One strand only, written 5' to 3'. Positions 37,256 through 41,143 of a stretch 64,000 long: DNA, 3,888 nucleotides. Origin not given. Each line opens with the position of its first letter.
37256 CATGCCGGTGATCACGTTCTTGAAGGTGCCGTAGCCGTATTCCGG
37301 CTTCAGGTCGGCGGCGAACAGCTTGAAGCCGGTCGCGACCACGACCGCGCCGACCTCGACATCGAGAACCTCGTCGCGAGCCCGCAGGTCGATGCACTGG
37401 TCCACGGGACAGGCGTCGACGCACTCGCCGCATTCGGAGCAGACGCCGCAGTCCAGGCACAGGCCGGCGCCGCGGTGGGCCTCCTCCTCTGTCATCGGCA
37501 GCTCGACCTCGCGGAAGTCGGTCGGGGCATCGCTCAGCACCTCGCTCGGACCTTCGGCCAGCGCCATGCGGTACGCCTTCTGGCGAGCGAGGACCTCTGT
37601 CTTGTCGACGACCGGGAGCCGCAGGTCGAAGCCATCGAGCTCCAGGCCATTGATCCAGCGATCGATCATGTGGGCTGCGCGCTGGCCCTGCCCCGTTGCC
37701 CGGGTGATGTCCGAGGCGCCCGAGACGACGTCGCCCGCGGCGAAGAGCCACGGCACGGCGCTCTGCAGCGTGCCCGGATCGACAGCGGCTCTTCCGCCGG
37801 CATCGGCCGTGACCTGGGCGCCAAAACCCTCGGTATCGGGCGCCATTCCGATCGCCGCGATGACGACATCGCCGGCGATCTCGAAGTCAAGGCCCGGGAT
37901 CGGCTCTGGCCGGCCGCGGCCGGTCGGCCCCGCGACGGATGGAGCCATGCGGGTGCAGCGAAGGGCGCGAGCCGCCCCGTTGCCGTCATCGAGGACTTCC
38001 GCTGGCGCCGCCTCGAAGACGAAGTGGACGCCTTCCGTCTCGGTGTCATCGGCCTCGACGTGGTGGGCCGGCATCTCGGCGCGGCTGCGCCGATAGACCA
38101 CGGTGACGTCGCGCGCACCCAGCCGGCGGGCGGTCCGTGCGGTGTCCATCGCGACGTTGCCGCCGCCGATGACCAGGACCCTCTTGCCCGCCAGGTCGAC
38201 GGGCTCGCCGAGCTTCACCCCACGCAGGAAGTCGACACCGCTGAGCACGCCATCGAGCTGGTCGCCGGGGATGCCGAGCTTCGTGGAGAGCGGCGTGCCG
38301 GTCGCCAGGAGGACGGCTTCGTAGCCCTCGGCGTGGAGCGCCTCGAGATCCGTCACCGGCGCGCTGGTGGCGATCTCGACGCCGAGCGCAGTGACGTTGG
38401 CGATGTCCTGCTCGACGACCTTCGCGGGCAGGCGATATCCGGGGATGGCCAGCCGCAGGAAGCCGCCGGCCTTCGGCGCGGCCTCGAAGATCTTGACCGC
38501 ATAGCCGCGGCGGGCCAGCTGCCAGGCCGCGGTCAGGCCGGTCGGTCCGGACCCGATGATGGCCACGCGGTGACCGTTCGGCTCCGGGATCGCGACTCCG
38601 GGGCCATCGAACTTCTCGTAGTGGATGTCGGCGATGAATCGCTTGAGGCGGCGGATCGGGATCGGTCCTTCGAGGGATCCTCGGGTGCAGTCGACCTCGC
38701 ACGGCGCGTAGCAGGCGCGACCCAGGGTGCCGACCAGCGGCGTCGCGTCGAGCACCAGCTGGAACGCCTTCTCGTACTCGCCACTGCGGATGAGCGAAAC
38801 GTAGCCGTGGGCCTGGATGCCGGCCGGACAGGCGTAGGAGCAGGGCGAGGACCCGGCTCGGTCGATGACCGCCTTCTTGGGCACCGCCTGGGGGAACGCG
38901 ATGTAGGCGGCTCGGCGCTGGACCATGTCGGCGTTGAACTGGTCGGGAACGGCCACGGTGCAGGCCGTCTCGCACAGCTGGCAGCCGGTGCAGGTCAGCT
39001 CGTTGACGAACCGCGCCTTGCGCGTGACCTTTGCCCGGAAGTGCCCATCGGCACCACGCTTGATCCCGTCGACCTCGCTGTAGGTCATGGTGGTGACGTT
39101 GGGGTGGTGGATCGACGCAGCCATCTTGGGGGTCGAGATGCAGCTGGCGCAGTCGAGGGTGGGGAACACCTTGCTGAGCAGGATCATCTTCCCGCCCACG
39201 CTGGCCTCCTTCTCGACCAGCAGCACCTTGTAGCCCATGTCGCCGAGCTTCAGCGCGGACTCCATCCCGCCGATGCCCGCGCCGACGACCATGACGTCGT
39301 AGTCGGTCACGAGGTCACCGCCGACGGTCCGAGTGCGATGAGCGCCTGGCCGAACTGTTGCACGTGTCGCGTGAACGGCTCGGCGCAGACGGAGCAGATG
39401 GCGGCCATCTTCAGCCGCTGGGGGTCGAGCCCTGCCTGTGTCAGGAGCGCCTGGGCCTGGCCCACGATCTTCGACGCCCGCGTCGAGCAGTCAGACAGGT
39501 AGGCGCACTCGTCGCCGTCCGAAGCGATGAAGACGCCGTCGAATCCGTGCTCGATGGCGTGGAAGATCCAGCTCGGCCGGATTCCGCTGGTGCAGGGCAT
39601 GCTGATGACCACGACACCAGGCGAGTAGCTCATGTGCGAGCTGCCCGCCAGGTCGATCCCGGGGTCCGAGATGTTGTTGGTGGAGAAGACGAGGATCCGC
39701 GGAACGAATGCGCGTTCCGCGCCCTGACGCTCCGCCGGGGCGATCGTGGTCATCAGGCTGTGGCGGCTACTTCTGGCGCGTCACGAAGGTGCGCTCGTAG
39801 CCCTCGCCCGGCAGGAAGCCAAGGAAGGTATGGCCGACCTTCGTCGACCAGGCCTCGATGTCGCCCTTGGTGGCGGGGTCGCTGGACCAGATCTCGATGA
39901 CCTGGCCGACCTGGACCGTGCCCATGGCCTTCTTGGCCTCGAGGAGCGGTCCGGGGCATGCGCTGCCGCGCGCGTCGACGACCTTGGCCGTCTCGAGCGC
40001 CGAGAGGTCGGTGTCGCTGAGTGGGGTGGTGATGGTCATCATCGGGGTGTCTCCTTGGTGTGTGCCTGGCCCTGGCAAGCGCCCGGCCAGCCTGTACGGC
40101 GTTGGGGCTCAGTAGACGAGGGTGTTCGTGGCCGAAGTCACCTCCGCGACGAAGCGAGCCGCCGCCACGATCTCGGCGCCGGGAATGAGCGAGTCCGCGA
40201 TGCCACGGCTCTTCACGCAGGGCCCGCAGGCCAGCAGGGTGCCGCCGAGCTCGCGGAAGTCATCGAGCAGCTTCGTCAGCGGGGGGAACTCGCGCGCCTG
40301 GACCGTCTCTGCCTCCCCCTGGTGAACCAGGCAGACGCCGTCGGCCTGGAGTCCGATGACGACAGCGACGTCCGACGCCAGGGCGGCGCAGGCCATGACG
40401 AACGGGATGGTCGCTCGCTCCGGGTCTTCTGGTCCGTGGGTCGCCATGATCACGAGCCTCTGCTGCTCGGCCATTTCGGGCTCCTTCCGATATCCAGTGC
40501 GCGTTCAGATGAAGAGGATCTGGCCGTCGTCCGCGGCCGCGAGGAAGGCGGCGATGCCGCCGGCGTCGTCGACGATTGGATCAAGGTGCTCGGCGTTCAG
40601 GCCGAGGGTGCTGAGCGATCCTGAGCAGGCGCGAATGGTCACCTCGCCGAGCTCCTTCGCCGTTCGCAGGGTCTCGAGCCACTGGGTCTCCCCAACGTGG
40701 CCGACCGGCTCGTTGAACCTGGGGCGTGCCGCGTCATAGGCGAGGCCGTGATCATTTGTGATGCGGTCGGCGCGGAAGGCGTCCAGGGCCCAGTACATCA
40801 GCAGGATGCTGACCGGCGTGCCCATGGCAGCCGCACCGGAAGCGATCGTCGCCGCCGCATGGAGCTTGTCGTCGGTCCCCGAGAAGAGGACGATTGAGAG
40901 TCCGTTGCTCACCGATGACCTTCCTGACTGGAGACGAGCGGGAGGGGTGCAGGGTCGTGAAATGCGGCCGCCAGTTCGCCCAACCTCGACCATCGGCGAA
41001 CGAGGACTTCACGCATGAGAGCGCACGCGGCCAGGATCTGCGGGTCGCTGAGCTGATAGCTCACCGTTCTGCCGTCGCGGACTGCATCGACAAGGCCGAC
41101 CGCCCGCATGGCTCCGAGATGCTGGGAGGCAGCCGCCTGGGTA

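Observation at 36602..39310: HdrA homologue split by an inserted glutamate-synthase-small-subunit-type NAD(P)H domain (HdrL-like) next to a canonical HdrA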

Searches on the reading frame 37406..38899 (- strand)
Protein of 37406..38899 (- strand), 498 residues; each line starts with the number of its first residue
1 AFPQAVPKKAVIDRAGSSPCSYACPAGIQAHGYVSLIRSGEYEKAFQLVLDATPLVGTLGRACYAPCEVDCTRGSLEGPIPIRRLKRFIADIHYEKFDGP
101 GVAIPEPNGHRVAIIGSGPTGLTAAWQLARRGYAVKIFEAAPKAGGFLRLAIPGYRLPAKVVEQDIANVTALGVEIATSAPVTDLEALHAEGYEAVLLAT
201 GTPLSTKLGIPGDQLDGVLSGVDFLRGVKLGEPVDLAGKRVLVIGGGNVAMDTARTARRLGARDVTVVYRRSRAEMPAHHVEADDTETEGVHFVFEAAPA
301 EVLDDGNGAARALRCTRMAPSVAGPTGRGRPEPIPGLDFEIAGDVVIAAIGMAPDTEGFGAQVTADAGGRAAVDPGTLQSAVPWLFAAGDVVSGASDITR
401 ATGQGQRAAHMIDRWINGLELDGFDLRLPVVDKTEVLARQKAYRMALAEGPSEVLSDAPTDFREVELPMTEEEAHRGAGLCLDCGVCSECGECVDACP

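Call 36: search_solved_structures(query=window:37406-38899:-, max_evalue=1e-40, show_alignments=5)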
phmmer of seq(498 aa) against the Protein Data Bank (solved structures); distinct sequences matched with E-value up to 1e-40: 8.
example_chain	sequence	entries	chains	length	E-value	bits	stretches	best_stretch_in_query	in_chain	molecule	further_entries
9bov_A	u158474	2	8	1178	7.4e-105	355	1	18-493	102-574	Molybdopterin oxidoreductase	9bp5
8oh5_C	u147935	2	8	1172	1.9e-94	320.6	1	18-493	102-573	Formate dehydrogenase-O, major subunit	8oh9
9n5u_A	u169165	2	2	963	1.8e-93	317.4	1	18-444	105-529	NfnA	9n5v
4ylf_B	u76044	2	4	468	3.7e-74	253.7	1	17-418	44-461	Dihydropyrimidine dehydrogenase subunit A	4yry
5jca_L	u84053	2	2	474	1.2e-63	219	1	18-416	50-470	NADH-dependent Ferredoxin:NADP Oxidoreductase (NfnI) subunit alpha | NADH-dependent Ferredoxin:NADP Oxidoreductase subunit alpha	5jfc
5vj7_A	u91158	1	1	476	7.4e-63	216.4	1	18-416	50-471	Oxidoreductase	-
2vdc_G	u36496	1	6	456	2.1e-49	172.1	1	15-413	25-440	GLUTAMATE SYNTHASE [NADPH] SMALL CHAIN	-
6s6s_G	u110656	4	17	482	2.8e-49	171.7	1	15-413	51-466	Glutamate synthase [NADPH] small chain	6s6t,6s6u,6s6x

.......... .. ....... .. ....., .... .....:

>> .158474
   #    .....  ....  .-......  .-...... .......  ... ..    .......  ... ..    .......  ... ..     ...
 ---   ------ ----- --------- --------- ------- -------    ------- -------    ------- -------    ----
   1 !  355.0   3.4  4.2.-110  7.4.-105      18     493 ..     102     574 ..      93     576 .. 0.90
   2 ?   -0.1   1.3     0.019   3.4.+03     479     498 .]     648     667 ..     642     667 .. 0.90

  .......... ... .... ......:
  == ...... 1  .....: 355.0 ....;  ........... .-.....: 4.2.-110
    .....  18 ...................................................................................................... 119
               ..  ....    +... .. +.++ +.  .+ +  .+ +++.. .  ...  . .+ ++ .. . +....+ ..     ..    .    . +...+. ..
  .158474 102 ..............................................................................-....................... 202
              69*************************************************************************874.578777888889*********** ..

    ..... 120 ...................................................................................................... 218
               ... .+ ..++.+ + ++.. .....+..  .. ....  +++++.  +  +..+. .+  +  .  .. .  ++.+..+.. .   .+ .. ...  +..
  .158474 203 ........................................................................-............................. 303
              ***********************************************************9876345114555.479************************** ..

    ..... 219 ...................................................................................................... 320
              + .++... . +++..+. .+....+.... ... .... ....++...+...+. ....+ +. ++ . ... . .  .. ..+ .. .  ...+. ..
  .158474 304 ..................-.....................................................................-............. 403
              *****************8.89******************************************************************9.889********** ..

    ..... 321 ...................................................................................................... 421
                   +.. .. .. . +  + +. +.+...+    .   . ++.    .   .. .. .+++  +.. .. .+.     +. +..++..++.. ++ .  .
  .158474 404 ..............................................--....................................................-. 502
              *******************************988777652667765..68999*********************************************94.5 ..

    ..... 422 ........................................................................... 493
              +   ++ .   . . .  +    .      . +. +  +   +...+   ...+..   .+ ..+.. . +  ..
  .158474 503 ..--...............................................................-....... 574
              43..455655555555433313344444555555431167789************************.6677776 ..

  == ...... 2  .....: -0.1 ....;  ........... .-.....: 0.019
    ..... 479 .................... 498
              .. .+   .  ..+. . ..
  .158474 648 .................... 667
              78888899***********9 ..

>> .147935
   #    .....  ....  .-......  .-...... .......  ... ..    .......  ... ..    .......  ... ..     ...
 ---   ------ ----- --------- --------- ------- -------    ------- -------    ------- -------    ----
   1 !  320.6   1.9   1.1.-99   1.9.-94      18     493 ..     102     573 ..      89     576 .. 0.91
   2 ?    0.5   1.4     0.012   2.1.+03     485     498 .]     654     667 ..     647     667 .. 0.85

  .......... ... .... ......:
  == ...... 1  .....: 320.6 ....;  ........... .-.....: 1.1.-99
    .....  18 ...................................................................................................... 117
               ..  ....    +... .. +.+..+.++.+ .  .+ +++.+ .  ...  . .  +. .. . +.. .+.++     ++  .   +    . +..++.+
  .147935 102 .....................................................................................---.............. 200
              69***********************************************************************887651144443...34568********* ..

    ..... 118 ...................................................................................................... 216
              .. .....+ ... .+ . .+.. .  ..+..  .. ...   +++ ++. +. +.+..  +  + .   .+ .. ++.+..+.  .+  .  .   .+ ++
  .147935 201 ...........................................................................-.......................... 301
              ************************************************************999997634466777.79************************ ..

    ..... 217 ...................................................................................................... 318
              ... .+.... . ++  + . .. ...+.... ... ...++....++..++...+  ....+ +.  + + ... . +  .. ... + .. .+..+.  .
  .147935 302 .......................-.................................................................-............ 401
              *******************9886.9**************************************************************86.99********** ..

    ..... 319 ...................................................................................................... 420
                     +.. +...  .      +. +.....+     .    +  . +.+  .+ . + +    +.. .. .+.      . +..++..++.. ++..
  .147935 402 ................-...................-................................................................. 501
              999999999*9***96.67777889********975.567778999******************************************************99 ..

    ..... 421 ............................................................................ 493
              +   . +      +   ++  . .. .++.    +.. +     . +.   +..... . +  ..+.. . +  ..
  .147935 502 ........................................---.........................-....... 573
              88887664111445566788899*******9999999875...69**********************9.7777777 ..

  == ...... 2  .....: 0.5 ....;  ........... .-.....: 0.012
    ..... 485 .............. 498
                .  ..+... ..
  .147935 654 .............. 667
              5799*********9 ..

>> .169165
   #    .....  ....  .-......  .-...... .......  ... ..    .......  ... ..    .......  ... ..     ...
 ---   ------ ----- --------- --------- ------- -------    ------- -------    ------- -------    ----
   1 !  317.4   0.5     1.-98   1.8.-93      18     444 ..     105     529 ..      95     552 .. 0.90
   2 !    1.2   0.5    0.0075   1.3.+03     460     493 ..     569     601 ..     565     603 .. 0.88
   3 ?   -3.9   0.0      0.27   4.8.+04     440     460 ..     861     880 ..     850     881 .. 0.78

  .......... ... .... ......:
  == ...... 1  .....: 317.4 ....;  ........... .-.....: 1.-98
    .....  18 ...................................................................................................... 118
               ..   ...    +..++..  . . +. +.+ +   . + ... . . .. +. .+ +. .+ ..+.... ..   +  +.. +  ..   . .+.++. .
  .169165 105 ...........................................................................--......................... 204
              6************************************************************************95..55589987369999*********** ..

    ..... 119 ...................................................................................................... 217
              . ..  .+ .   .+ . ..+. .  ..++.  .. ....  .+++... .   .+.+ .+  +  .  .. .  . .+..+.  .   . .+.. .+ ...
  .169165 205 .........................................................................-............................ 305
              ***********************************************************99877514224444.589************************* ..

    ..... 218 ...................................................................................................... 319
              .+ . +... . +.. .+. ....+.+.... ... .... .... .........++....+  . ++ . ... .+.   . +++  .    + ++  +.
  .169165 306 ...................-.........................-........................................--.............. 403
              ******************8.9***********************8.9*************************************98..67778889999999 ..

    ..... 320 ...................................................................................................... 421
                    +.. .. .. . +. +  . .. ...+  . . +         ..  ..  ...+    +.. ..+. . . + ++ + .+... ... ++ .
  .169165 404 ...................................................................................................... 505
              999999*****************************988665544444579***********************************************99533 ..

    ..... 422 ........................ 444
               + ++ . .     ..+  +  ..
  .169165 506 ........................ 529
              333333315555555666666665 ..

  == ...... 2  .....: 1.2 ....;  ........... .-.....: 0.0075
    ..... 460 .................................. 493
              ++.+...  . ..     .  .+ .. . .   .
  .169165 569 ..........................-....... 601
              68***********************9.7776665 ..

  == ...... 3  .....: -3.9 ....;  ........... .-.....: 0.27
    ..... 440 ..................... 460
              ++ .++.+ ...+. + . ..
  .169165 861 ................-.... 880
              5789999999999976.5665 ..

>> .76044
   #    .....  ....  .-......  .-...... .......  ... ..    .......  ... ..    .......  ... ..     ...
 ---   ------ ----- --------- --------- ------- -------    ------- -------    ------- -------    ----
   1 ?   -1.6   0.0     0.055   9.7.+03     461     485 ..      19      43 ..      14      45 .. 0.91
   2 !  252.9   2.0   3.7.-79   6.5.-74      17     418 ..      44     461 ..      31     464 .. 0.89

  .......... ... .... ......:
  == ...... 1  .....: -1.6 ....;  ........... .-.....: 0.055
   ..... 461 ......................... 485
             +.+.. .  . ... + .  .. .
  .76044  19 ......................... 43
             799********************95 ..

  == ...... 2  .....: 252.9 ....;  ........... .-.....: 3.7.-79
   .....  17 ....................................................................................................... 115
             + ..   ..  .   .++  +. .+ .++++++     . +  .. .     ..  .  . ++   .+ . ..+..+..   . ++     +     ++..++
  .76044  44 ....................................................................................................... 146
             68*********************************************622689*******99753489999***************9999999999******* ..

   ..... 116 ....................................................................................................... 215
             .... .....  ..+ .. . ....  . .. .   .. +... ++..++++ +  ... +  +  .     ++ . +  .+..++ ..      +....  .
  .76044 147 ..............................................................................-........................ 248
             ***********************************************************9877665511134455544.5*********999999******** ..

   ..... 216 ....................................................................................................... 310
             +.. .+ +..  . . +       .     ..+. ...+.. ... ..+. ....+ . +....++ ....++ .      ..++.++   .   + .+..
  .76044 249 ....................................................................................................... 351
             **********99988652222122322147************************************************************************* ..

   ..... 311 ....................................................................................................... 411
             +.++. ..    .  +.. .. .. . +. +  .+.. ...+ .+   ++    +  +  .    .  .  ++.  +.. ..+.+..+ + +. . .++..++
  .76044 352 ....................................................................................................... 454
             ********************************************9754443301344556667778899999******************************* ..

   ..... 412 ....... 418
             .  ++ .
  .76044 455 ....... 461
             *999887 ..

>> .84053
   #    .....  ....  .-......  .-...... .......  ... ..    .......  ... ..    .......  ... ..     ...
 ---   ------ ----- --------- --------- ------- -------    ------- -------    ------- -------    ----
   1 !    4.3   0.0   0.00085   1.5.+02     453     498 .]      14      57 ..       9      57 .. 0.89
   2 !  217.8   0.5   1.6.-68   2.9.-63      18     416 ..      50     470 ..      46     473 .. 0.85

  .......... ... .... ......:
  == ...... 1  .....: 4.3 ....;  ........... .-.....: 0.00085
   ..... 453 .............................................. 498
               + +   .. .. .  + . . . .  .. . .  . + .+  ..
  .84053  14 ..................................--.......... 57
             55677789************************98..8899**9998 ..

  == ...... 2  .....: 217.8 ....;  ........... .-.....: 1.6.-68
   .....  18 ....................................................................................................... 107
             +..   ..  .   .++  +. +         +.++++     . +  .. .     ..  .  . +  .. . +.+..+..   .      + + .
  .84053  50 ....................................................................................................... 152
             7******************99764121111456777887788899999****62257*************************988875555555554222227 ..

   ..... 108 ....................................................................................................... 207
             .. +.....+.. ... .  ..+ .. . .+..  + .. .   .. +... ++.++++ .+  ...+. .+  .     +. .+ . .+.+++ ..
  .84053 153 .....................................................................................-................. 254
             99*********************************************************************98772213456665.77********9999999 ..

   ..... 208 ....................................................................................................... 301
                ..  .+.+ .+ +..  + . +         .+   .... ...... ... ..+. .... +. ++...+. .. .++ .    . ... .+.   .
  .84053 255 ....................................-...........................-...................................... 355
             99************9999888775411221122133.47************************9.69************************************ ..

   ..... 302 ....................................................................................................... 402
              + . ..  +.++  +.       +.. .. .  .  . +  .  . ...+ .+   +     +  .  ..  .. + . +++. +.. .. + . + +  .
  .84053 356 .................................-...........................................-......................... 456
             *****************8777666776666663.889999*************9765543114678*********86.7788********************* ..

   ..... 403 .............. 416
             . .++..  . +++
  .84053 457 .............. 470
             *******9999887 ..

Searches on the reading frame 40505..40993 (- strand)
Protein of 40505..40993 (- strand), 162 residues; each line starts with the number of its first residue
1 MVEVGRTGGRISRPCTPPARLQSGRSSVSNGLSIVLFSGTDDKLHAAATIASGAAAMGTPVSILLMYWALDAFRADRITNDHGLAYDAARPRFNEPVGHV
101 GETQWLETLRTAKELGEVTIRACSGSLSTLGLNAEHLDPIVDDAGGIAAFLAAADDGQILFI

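Call 9: search_protein_families(library=pfam, proteins=[window:40505-40993:-], max_evalue=0.001)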
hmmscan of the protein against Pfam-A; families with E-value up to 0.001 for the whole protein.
window:40505-40993:- (162 aa): 1 family
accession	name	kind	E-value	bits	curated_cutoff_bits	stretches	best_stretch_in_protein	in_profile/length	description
PF13686.11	DrsE_2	-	1.2e-11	45.2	25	1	32-79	5-52/156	DsrE/DsrF/DrsH-like family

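Call 22: search_protein_families(library=ncbifam, proteins=[window:40505-40993:-], max_evalue=0.001)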
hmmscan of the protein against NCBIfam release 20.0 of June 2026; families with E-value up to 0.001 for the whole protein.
window:40505-40993:- (162 aa): 0 families
